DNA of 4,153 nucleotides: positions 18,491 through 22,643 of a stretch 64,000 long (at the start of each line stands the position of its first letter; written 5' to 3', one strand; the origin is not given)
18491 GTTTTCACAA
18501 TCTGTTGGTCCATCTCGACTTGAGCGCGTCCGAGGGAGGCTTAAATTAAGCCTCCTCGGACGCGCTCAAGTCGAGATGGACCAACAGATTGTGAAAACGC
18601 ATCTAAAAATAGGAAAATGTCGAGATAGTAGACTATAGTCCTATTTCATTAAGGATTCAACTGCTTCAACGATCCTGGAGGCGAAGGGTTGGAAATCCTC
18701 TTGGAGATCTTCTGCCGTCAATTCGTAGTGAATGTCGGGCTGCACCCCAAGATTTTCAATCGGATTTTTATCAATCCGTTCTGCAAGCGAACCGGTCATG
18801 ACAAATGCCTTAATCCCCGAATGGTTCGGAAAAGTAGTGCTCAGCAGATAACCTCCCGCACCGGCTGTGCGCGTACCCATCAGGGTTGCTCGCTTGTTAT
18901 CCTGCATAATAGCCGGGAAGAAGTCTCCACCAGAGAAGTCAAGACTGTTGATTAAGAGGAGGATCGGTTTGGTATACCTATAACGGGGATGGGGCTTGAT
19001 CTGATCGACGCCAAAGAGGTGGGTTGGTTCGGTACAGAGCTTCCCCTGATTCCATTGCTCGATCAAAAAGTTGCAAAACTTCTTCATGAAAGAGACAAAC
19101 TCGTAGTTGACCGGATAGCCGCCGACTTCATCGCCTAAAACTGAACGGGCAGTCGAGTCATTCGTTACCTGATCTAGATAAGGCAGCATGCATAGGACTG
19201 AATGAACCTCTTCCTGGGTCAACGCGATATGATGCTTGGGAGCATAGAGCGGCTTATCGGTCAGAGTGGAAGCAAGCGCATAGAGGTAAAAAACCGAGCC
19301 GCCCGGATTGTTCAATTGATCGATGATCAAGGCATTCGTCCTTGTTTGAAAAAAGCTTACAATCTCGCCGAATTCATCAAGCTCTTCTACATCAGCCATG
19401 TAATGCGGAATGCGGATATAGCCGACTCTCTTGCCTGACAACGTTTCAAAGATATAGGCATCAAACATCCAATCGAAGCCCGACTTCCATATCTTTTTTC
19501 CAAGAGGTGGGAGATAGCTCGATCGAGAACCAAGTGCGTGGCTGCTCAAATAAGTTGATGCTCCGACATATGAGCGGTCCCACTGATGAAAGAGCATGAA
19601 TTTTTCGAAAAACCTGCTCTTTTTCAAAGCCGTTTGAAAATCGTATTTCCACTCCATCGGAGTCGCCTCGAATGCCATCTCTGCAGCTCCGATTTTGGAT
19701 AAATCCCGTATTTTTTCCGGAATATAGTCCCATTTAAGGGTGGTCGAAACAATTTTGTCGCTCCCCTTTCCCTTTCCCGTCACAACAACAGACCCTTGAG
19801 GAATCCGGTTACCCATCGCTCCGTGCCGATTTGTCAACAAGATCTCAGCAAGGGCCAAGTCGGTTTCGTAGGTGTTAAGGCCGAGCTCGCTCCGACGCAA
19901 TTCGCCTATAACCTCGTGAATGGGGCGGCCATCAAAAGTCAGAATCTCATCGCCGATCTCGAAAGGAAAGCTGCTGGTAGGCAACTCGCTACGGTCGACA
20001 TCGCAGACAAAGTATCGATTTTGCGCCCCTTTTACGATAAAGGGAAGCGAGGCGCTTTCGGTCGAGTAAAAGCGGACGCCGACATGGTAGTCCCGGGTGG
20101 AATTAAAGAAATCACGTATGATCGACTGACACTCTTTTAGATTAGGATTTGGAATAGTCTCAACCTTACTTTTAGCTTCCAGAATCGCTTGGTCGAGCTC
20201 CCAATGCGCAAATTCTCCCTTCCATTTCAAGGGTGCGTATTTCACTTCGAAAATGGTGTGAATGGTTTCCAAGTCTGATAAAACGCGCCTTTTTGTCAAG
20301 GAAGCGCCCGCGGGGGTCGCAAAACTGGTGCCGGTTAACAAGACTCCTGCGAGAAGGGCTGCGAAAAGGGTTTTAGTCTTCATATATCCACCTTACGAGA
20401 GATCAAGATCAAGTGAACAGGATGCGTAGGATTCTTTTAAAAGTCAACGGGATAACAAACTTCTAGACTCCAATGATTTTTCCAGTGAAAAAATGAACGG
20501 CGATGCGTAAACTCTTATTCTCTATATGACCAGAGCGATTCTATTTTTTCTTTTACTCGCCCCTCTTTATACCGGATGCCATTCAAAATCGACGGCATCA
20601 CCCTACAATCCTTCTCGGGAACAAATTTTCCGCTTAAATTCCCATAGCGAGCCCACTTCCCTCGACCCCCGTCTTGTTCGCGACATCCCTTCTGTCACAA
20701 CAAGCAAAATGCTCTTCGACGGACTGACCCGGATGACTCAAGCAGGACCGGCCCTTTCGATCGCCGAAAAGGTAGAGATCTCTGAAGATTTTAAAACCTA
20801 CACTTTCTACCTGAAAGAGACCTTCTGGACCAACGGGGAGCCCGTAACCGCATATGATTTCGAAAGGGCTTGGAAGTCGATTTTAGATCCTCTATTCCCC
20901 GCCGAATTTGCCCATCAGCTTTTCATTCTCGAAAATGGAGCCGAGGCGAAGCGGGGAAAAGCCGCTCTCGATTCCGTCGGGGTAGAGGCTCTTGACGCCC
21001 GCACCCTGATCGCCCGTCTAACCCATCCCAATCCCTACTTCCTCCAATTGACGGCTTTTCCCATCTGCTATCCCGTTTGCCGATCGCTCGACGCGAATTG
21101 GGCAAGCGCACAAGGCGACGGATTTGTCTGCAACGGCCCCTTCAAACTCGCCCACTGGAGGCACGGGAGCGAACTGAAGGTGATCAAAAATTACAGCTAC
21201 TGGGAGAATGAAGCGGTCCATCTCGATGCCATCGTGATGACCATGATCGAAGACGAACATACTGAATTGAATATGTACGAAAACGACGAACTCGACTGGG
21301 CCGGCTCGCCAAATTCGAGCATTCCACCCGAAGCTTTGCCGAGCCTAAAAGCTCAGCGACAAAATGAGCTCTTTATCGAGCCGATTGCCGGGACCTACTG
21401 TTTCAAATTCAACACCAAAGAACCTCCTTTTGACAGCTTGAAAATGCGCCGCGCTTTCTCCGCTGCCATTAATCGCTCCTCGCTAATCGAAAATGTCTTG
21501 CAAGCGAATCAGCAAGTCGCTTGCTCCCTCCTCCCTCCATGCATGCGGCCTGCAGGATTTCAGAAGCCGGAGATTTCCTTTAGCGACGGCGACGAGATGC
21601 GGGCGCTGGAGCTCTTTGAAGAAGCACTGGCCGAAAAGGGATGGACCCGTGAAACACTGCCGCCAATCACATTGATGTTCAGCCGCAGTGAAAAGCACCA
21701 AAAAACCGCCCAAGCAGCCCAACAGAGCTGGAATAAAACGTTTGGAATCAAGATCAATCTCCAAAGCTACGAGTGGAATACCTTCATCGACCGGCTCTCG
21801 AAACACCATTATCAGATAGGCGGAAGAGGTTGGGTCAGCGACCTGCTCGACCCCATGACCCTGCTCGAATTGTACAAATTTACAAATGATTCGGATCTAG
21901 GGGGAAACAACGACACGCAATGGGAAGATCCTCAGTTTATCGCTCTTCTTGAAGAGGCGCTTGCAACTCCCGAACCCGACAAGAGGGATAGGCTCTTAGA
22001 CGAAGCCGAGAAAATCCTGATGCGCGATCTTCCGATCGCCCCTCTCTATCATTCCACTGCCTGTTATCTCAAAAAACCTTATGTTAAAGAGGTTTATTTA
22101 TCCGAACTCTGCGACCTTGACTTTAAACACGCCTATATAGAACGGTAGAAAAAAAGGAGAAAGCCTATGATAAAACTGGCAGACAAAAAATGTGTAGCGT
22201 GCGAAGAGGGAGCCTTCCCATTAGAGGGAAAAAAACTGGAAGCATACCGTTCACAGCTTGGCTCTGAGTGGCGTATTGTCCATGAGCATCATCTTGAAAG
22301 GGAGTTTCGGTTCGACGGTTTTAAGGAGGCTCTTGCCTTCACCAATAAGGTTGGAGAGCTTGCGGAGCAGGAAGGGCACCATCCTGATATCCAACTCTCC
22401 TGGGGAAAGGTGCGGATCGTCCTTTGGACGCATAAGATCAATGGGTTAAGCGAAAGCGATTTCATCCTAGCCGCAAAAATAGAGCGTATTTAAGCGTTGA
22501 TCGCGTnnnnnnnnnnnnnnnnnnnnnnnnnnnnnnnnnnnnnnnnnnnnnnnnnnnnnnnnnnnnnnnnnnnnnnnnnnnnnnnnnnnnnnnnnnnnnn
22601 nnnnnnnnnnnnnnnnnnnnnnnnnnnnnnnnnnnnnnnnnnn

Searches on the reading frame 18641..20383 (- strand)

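Call 76: search_protein_families(library=pfam, proteins=[window:18641-20383:-], max_evalue=0.001)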
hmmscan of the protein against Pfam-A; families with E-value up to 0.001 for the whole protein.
window:18641-20383:- (580 aa): 2 families
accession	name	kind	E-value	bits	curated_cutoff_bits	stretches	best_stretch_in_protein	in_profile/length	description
PF17816.7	PDZ_4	-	3.1e-29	102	23.1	1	109-225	1-114/114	PDZ domain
PF03572.23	Peptidase_S41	-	1.8e-22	80.2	24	1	319-552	1-164/165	Peptidase family S41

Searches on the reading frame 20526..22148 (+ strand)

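Call 76: search_protein_families(library=pfam, proteins=[window:20526-22148:+], max_evalue=0.001)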
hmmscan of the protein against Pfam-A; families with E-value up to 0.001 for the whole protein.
window:20526-22148:+ (540 aa): 1 family
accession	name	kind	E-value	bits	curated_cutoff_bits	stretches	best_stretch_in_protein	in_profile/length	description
PF00496.27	SBP_bac_5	-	1.5e-69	235.4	32.4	1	78-455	5-365/368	Bacterial extracellular solute-binding proteins, family 5 Middle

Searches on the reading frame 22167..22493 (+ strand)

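Call 76: search_protein_families(library=pfam, proteins=[window:22167-22493:+], max_evalue=0.001)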
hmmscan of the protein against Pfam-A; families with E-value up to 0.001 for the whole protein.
window:22167-22493:+ (108 aa): 1 family
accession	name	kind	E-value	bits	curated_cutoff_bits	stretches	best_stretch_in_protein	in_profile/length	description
PF01329.24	Pterin_4a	-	6.6e-31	106.7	26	1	19-108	3-91/91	Pterin 4 alpha carbinolamine dehydratase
